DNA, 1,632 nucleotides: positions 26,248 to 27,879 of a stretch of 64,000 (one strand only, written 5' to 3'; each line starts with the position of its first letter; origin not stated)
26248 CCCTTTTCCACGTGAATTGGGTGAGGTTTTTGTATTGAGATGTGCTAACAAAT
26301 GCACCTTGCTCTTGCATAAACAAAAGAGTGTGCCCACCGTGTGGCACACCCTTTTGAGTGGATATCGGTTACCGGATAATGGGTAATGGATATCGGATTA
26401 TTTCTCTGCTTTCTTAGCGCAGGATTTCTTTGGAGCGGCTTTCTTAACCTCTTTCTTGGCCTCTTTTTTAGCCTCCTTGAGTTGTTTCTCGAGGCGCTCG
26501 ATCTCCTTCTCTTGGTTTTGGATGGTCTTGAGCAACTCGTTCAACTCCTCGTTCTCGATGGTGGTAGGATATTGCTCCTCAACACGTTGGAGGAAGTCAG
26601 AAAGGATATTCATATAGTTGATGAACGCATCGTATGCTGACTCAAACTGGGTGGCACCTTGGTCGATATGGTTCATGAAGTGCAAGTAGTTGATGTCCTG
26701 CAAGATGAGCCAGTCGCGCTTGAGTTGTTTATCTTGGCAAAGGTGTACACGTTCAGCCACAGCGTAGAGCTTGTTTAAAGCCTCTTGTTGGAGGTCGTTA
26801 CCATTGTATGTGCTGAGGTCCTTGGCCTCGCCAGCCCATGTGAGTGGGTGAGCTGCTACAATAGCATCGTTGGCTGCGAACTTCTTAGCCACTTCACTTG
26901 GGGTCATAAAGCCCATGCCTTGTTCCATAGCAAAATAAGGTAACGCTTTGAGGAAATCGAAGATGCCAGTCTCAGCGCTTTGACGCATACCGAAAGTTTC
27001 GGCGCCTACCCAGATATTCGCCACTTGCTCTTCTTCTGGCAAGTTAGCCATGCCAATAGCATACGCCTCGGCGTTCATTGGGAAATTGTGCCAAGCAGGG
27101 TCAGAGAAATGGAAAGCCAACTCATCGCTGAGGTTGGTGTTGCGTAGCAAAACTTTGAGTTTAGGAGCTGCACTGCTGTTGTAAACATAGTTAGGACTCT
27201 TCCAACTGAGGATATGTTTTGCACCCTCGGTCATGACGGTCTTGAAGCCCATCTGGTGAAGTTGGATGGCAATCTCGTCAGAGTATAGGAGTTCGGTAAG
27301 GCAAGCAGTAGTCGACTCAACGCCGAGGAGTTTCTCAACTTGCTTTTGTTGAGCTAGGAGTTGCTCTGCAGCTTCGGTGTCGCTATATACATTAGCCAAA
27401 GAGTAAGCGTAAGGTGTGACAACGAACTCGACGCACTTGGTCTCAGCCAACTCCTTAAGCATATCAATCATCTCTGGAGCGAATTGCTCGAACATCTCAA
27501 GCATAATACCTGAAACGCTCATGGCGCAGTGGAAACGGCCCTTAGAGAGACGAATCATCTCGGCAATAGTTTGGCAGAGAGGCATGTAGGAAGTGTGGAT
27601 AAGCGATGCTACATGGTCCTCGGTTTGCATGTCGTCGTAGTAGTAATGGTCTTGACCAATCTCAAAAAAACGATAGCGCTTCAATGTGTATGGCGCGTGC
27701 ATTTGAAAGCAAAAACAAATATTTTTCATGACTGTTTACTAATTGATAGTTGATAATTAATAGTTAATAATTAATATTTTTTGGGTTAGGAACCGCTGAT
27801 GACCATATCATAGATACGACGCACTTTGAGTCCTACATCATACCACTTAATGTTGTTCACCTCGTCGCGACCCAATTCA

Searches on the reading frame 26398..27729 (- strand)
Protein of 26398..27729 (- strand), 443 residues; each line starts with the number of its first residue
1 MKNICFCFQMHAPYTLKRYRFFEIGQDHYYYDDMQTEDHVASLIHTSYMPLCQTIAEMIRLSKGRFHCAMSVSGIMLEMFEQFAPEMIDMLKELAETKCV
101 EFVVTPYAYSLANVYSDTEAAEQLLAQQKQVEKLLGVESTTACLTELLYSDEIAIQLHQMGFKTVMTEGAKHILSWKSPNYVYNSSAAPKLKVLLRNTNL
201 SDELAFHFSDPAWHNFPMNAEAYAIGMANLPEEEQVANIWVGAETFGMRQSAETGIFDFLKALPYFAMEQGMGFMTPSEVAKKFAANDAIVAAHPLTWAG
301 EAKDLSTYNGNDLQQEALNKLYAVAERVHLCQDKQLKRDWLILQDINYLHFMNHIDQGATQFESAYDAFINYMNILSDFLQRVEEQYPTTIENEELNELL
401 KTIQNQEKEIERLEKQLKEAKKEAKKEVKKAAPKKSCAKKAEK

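Call 10: find_related_loci(query=window:26398-27729:-, collection=genome_contigs, flank=10000)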
Query window:26398-27729:- (443 aa) in genome_contigs; peptide patterns used: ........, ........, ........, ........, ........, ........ (x = any residue, [..] = any of these).
599 stretches matched a pattern (row limit reached: there are more); 593 encode a relative of the query (tblastn E <= 1e-3); the best 80 are kept; 80 distinct loci.
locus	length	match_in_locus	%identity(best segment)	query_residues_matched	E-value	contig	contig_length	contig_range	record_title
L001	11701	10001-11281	93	1-427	0e+0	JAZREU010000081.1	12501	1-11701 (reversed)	MAG: Paludibacteraceae bacterium isolate T1900045498_YK20190192.MAGScoT_cleanbin_000020 SGB_7463_k141_1087360, whole gen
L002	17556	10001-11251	89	1-417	0e+0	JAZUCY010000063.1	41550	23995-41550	MAG: Paludibacteraceae bacterium isolate T1900045312_YK20190001.MAGScoT_cleanbin_000016 SGB_6232_k141_2344223, whole gen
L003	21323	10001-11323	86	1-427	0e+0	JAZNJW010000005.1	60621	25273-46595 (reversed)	MAG: Paludibacteraceae bacterium isolate T1900044679_TS20190145.MAGScoT_cleanbin_000005 SGB_1660_k141_1460977, whole gen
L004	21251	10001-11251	88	1-417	0e+0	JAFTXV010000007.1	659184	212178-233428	MAG: Paludibacteraceae bacterium isolate RGIG4248 Roe_deer_Colon-5__c1596, whole genome shotgun sequence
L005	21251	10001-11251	89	1-417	0e+0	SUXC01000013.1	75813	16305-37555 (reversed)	MAG: Bacteroidales bacterium isolate SIG114 NODE_1924_length_75813_cov_3.069022, whole genome shotgun sequence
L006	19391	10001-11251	89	1-417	0e+0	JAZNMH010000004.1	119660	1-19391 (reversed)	MAG: Paludibacteraceae bacterium isolate T1900044664_TS20190130.MAGScoT_cleanbin_000004 SGB_1539_k141_1848355, whole gen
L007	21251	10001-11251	89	1-417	0e+0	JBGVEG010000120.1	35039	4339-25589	MAG: Paludibacteraceae bacterium isolate fecal_MAG_419 fecal_MAG_419_contig_0120, whole genome shotgun sequence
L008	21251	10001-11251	88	1-417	0e+0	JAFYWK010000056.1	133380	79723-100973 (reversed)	MAG: Paludibacteraceae bacterium isolate RGIG7483 Water_buffalos_Colon-4__c82184, whole genome shotgun sequence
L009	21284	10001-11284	81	1-428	0e+0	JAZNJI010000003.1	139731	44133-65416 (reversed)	MAG: Paludibacteraceae bacterium isolate T1900044680_TS20190146.MAGScoT_cleanbin_000028 SGB_1682_k141_2461284, whole gen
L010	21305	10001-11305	78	1-443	0e+0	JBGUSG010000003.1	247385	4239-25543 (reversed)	MAG: Paludibacteraceae bacterium isolate fecal_MAG_99 fecal_MAG_99_contig_0003, whole genome shotgun sequence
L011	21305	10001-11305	78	1-443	0e+0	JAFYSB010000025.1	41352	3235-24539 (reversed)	MAG: Paludibacteraceae bacterium isolate RGIG7370 Water_buffalos_Cecum-5__c169, whole genome shotgun sequence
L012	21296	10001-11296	80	1-430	0e+0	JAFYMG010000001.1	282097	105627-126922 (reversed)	MAG: Paludibacteraceae bacterium isolate RGIG7219 Water_buffalos_Cecum-1__c27292, whole genome shotgun sequence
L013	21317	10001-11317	78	1-443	0e+0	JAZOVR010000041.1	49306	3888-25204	MAG: Paludibacteraceae bacterium isolate T1900045525_YK20190219.MAGScoT_cleanbin_000030 SGB_7684_k141_1513698, whole gen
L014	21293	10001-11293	77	1-443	0e+0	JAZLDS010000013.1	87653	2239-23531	MAG: Paludibacteraceae bacterium isolate T1900045028_TC20190021.MAGScoT_cleanbin_000035 SGB_4442_k141_772856, whole geno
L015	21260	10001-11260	80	1-420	0e+0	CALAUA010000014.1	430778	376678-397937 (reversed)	MAG TPA_asm: uncultured Bacteroidales bacterium isolate SRR6425825_bin.94_CONCOCT_v1.1_MAG genome assembly, contig: ERZ1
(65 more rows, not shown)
